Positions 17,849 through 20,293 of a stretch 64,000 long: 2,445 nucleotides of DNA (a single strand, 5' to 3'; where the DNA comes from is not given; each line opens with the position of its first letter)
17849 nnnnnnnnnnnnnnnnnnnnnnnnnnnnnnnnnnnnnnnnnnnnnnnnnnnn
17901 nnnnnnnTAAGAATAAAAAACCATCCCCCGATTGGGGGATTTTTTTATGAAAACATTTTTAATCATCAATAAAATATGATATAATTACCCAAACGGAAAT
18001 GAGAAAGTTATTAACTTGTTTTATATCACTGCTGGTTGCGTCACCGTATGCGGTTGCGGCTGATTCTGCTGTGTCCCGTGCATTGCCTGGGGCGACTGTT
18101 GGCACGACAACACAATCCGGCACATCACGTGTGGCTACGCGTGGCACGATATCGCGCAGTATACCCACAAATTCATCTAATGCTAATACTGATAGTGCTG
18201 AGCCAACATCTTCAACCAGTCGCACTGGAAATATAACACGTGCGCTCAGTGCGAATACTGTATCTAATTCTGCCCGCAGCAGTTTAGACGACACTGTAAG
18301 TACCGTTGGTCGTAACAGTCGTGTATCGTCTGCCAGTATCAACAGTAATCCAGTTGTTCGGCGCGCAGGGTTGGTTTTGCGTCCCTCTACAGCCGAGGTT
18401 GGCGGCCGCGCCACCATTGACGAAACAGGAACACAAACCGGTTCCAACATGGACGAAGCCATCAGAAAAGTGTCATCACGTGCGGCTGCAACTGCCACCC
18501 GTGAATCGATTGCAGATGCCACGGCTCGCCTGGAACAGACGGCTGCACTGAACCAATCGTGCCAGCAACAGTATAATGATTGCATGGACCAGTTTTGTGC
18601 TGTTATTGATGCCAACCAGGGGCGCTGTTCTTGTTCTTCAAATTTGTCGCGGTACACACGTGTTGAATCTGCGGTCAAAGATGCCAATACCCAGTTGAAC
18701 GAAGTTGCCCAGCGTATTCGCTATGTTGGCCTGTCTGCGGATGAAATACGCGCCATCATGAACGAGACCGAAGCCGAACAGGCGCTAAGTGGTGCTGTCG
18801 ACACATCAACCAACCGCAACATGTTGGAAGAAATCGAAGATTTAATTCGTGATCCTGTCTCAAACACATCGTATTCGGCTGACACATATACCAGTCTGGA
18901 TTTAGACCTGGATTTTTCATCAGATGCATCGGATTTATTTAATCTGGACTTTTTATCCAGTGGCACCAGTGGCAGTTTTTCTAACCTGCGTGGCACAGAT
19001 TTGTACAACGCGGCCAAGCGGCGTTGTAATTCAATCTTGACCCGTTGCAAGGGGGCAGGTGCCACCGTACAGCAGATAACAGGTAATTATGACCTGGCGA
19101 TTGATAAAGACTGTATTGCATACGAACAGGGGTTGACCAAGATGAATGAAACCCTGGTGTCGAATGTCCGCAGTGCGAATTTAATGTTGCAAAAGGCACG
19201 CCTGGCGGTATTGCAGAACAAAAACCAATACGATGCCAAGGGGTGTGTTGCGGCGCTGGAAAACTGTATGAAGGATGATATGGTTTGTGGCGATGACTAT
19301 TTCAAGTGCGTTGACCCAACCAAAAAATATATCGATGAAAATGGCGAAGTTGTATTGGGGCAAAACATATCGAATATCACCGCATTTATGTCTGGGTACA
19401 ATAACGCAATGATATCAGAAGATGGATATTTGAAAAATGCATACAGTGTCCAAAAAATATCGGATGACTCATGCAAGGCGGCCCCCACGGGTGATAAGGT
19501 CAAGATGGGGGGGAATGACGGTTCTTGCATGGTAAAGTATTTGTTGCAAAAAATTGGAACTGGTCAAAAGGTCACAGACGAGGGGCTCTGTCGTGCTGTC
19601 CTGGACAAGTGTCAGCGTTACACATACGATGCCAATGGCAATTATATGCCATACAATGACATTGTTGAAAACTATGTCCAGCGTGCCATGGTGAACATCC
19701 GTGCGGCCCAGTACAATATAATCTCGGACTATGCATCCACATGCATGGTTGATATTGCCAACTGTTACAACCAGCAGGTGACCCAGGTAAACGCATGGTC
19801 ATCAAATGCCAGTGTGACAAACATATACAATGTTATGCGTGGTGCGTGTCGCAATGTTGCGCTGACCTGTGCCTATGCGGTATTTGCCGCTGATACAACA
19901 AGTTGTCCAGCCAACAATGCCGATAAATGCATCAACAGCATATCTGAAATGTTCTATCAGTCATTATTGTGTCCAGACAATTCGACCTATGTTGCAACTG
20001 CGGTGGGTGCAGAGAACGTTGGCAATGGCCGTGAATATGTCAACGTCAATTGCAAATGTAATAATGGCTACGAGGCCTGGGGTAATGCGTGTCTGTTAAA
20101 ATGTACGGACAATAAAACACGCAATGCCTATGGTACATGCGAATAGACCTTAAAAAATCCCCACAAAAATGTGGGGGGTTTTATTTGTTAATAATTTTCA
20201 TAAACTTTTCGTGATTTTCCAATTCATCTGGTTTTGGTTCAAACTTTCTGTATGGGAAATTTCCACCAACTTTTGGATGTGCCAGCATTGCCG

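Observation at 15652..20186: Tandem pair of ~715-aa secreted proteins with a disordered basic N-terminal region and a Cys-rich C-terminal domain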

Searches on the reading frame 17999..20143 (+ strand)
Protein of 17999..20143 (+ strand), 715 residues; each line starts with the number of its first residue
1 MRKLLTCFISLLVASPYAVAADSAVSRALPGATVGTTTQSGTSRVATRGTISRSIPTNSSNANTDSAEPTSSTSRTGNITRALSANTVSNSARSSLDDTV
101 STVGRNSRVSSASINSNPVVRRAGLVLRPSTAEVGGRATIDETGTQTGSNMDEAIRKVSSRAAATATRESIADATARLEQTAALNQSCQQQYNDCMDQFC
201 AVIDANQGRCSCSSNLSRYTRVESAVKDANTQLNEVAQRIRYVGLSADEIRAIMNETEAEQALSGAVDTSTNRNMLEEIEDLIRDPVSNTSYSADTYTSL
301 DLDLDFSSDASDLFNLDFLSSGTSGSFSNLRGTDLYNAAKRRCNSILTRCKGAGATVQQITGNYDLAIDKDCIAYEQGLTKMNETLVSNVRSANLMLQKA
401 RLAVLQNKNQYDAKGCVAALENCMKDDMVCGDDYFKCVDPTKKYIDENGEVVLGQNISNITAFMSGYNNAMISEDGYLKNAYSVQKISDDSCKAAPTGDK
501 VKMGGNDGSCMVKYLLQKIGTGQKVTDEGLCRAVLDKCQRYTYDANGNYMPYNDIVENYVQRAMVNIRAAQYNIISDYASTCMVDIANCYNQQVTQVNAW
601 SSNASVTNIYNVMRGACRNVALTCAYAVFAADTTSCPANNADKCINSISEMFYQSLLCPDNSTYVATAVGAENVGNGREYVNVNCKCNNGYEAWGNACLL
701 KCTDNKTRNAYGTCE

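Call 4: search_protein_families(library=pfam, proteins=[window:17999-20143:+], max_evalue=1)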
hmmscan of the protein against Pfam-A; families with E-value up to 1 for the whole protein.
window:17999-20143:+ (715 aa): 6 families
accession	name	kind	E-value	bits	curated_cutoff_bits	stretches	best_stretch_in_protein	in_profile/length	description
PF11172.13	DUF2959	-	0.032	14.9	26.8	1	177-249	19-86/190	Protein of unknown function (DUF2959)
PF20409.4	SnoaL_5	-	0.046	14.6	24.1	1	311-398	24-114/118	SnoaL-like domain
PF07922.17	Glyco_transf_52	-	0.054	13.2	26.1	1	542-598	213-269/272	Glycosyltransferase family 52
PF00482.28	T2SSF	-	0.18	12.2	25.2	1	146-201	10-65/125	Type II secretion system (T2SS), protein F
PF07743.18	HSCB_C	-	0.38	11.6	22.1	0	167-201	12-46/74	HSCB C-terminal oligomerisation domain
PF02972.19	Phycoerythr_ab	-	0.52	10.6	22.5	0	139-169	17-47/57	Phycoerythrin, alpha/beta chain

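Call 5: search_protein_families(library=ncbifam, proteins=[window:17999-20143:+], max_evalue=1)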
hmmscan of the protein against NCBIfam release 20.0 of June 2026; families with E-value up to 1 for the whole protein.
window:17999-20143:+ (715 aa): 1 family
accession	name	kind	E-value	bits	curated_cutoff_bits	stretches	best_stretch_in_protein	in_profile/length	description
NF033169.1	lipo_LIC10494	subfamily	0.03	13.7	70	1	216-278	115-170/223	lipoprotein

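Call 6: find_homologous_proteins(query=window:17999-20143:+)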
Query window:17999-20143:+ (715 aa): 1077 proteins with E <= 0.001 among 8000 candidates; the best 120 are listed.
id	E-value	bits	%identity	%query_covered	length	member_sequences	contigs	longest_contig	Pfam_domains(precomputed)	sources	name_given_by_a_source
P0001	0.0e+0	1357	100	88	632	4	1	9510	-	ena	-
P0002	0.0e+0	1142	73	100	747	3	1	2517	-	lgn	-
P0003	0.0e+0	1137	73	100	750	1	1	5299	-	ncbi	-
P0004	0.0e+0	1117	71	100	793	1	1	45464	-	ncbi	-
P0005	0.0e+0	1111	71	100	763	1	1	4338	-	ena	-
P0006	0.0e+0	1106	73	100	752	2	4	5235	-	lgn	-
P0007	0.0e+0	1104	72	100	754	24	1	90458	-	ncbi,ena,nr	ncbi:MAG: hypothetical protein IJX43_02995 [Alphaproteobacteria bacterium]|nr:hypothetical protein [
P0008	0.0e+0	1103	72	100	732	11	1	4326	-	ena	-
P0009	0.0e+0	1102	71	100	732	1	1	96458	-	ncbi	-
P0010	0.0e+0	1101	71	100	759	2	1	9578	-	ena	-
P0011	0.0e+0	1098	72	100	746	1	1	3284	-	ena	-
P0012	0.0e+0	1095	71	100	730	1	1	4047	-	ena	-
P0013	0.0e+0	1094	72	98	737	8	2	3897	-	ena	-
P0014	0.0e+0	1090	70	100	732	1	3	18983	-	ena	-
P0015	0.0e+0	1090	71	100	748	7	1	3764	-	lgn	-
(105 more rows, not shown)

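Call 23: find_related_loci(query=A1, collection=genome_contigs, flank=6000)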
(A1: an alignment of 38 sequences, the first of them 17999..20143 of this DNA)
Query A1 (715 aa) in genome_contigs; peptide patterns used: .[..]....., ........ (x = any residue, [..] = any of these).
372 stretches matched a pattern; 270 encode a relative of the query (tblastn E <= 1e-3); the best 80 are kept; 80 distinct loci.
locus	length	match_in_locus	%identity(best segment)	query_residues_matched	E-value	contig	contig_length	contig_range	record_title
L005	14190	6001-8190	73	1-699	0e+0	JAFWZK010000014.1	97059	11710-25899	MAG: Alphaproteobacteria bacterium isolate RGIG6210 Sheep_Rectum-2__c276830, whole genome shotgun sequence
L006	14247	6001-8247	73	1-715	0e+0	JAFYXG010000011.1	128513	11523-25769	MAG: Alphaproteobacteria bacterium isolate RGIG7505 Water_buffalos_Colon.Co__c1631399, whole genome shotgun sequence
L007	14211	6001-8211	72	1-714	0e+0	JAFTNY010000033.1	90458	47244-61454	MAG: Alphaproteobacteria bacterium isolate RGIG3991 Roe_deer_Cecum-4__c203553, whole genome shotgun sequence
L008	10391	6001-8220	70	1-715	0e+0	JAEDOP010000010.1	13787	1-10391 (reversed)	MAG: Alphaproteobacteria bacterium isolate MAG321 NODE_3466_length_13787_cov_4.179216, whole genome shotgun sequence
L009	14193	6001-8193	70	1-714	0e+0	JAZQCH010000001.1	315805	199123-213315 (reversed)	MAG: Candidatus Enterousia sp. isolate T1900044638_TS20190104.MAGScoT_cleanbin_000052 SGB_1211_k141_257354, whole genome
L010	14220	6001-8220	68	1-715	0e+0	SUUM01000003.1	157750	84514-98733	MAG: Alphaproteobacteria bacterium isolate SIG46 NODE_437_length_157750_cov_7.310304, whole genome shotgun sequence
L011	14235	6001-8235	68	1-715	0e+0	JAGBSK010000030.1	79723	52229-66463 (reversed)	MAG: Alphaproteobacteria bacterium isolate RGIG9404 Yak_Cecum-1__c545187, whole genome shotgun sequence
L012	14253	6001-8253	66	1-715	0e+0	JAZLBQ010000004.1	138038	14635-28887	MAG: Candidatus Enterousia sp. isolate T1900045063_TC20190056.MAGScoT_cleanbin_000013 SGB_4572_k141_2068917, whole genom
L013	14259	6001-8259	66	1-714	0e+0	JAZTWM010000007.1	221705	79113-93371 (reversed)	MAG: Candidatus Enterousia sp. isolate T1900045333_YK20190022.MAGScoT_cleanbin_000042 SGB_6555_k141_849587, whole genome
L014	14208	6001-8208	67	1-714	0e+0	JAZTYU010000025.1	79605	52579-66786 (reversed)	MAG: Candidatus Enterousia sp. isolate T1900045325_YK20190014.MAGScoT_cleanbin_000039 SGB_6437_k141_252735, whole genome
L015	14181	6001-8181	67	1-714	0e+0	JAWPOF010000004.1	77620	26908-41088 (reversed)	MAG: Alphaproteobacteria bacterium isolate KG228-117 k141_1441286, whole genome shotgun sequence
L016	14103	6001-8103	71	1-714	0e+0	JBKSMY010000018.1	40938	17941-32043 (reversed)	MAG: Alphaproteobacteria bacterium isolate KS320-82 k141_2483684, whole genome shotgun sequence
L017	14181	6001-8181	67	1-714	0e+0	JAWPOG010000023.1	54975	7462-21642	MAG: Alphaproteobacteria bacterium isolate KV104-158 k141_2619122, whole genome shotgun sequence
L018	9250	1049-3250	65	1-714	0e+0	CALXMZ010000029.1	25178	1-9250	MAG: uncultured Alphaproteobacteria bacterium isolate E02__bin298 genome assembly, contig: E02__k127_6230262, whole geno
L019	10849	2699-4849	67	1-714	0e+0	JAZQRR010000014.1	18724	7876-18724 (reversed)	MAG: Candidatus Enterousia sp. isolate T1900045224_TC20190220.MAGScoT_cleanbin_000015 SGB_5385_k141_2729858, whole genom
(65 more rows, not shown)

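Call 27: predict_structure(alignment_id=A1)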
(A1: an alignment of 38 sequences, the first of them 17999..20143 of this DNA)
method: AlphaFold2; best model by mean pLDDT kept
length: 715 residues; sequences in the alignment: 38
mean_pLDDT: 50.8   pTM: 0.31
mean pLDDT of the five models: 50.8, 49.6, 49.4, 45.6, 43.3
residues with pLDDT >= 90: 0; 70-90: 113; 50-70: 222; < 50: 380
segments of 3 or more residues with pLDDT < 50: 1-6, 10-171, 203-222, 236-333, 363-387, 400-411, 428-431, 435-462
pLDDT, mean of each block of 10 residues (from residue 1): 47 36 28 29 30 29 27 27 28 38 38 42 38 35 38 36 37 54 65 62 44 38 51 48 41 41 43 46 39 29 34 32 32 52 66 57 42 43 47 50 42 66 60 48 42 40 50 65 70 61 60 74 54 69 72 74 67 61 65 57 51 57 55 58 61 59 77 86 84 85 84 80
secondary structure, 60 per line:
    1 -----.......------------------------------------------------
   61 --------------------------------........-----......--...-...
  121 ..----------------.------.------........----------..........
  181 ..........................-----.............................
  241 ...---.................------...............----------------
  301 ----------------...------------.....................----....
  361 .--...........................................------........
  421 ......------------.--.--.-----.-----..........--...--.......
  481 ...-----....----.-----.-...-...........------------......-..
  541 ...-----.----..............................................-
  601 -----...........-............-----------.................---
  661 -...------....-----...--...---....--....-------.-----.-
elements in order (helices of 4 or more, strands of 3 or more residues): H6-12 H93-100 H106-111 H118-122 H153-160 H171-206 H212-243 H247-263 H270-284 H332-352 H357-361 H364-406 H413-426 H457-466 H474-483 H489-492 H509-519 H532-537 H539-542 H554-599 H606-616 H618-629 H641-657 E662-664 E680-682 E685-687 E691-694 E697-700

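Call 32: search_solved_structures(query=A1, max_evalue=1)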
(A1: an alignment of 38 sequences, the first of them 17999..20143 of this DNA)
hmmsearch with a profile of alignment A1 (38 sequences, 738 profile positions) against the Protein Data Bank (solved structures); distinct sequences matched with E-value up to 1: 2.
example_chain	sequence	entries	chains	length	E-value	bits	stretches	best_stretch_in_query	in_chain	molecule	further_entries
1to3_A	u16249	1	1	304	0.43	12.2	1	568-612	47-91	Putative aldolase yihT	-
7ag7_A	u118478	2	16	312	0.44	12.2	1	568-612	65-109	Sulfofructosephosphate aldolase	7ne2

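Call 34: search_protein_representatives(alignment_id=A1)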
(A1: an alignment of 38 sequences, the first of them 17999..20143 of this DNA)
Query: 38 sequences, 738 profile positions. Proteins with E-value up to 0.001 (for the whole library): 706; up to 1e-10: 488; up to 1e-30: 228. The best 150 are listed.
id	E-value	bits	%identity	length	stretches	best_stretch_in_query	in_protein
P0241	0.0e+00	1216.0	-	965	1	1-734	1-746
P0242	0.0e+00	1136.7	-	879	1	1-684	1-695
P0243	0.0e+00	1087.4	-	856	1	1-680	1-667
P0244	0.0e+00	1063.1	-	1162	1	7-735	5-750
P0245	0.0e+00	1044.2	-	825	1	4-720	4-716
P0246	0.0e+00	1011.5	-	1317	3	1-736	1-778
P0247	4.7e-287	970.9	-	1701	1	1-736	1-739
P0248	3.8e-283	958.0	-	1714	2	1-675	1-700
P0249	7.8e-280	947.1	-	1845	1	1-707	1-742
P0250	5.0e-265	898.1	-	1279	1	1-727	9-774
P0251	1.0e-255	867.4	-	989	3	1-715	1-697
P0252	3.4e-255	865.6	-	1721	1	7-736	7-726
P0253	2.1e-252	856.4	-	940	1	1-715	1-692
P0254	1.3e-243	827.4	-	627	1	231-726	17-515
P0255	7.0e-235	798.4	-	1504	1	2-693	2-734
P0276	1.1e-109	384.5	-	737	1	36-706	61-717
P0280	9.9e-107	374.7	-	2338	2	10-723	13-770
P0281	2.8e-106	373.2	-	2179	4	57-725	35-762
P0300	8.4e-100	351.8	-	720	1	32-714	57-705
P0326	1.7e-94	334.3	-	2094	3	21-464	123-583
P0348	5.9e-89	316.0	-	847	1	42-666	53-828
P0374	4.6e-76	273.4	-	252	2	162-312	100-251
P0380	6.8e-72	259.6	-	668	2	31-577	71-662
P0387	1.5e-65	238.6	-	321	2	163-315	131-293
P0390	9.5e-65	235.9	-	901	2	18-468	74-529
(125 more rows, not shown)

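Call 35: search_protein_families(library=pfam, proteins=[P0280, P0281, P0249, P0326, P0246], max_evalue=0.01)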
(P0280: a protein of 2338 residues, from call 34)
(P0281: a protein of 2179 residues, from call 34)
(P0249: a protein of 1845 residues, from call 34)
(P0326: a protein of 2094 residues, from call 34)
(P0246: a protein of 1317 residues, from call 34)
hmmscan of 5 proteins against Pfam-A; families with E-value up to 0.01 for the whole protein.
P0280 (2338 aa): 0 families

P0281 (2179 aa): 0 families

P0249 (1845 aa): 1 family
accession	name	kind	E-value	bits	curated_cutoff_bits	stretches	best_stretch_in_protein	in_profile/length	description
PF09479.16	Flg_new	-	4.3e-15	56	27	3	1585-1658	1-64/65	Listeria-Bacteroides repeat domain (List_Bact_rpt)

P0326 (2094 aa): 2 families
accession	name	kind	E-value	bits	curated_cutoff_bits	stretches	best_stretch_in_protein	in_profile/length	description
PF13093.11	FTA4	-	0.0024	18.2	24.8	1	331-409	117-196/199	Kinetochore complex Fta4 of Sim4 subunit, or CENP-50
PF14478.12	DUF4430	-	0.0065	17.3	23.8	0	1515-1543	26-54/72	Domain of unknown function (DUF4430)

P0246 (1317 aa): 0 families

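Call 43: list_cluster_members(proteins=[P0280, P0249, P0326, P0390, P0380, P0374, P0387, P0348, P0300, P0276])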
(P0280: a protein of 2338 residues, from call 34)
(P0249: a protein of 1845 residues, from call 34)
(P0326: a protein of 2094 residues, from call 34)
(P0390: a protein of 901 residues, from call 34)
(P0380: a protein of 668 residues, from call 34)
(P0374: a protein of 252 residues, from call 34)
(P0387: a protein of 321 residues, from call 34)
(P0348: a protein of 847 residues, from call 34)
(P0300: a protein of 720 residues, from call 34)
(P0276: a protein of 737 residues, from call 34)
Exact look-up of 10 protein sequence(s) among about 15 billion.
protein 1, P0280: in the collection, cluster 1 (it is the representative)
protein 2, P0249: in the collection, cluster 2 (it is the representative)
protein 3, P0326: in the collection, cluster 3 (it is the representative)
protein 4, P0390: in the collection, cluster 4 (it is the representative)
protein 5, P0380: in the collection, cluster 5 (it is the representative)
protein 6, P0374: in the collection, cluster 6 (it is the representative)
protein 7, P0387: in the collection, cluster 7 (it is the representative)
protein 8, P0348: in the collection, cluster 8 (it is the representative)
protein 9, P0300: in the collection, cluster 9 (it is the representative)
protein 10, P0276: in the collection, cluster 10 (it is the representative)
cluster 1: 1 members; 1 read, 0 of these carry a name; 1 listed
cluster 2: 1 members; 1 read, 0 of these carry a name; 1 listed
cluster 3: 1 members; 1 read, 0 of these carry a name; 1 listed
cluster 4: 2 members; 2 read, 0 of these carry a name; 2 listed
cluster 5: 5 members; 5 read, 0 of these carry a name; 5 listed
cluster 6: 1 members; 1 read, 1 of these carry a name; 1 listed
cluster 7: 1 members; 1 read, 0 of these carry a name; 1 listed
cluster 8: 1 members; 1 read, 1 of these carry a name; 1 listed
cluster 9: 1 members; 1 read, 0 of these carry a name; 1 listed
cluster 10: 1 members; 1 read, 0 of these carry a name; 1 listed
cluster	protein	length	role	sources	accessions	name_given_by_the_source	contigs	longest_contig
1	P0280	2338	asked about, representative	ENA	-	-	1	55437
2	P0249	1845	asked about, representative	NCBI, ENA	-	-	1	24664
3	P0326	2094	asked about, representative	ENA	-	-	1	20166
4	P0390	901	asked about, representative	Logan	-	-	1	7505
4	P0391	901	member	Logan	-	-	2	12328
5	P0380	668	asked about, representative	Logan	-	-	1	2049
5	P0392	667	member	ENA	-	-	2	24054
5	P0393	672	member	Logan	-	-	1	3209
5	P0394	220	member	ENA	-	-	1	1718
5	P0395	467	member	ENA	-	-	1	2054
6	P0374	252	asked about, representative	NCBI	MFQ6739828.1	MAG: hypothetical protein ACLRFJ_04150, partial [Alphaproteobacteria bacterium]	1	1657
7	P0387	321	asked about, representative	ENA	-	-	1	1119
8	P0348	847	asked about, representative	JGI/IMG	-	hypothetical protein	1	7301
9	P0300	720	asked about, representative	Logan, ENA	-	-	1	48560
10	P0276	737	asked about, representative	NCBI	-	-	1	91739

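Call 44: find_encoding_contigs(protein=P0280, flank=10000, max_places=2)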
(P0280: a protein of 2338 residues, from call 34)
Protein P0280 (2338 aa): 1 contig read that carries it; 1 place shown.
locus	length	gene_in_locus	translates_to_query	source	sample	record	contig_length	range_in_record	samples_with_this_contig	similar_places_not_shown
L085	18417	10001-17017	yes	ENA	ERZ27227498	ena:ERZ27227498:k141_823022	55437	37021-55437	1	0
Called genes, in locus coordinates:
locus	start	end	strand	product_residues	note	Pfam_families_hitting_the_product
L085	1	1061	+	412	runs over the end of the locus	PF28082:ZorA-like_t1 (faint), PF01442:Apolipoprotein (faint)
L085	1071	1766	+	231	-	PF00691:OmpA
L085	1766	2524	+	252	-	PF26739:DUF8245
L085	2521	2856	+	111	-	-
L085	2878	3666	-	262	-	PF03747:ADP_ribosyl_GH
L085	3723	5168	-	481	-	PF17289:Terminase_6C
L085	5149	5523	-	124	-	PF18932:DUF5681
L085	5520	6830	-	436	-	PF02195:ParB_N, PF01555:N6_N4_Mtase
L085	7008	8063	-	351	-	PF02661:Fic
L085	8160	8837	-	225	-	PF09509:Hypoth_Ymh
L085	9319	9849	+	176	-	-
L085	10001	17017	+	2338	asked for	-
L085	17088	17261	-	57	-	-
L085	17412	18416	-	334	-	?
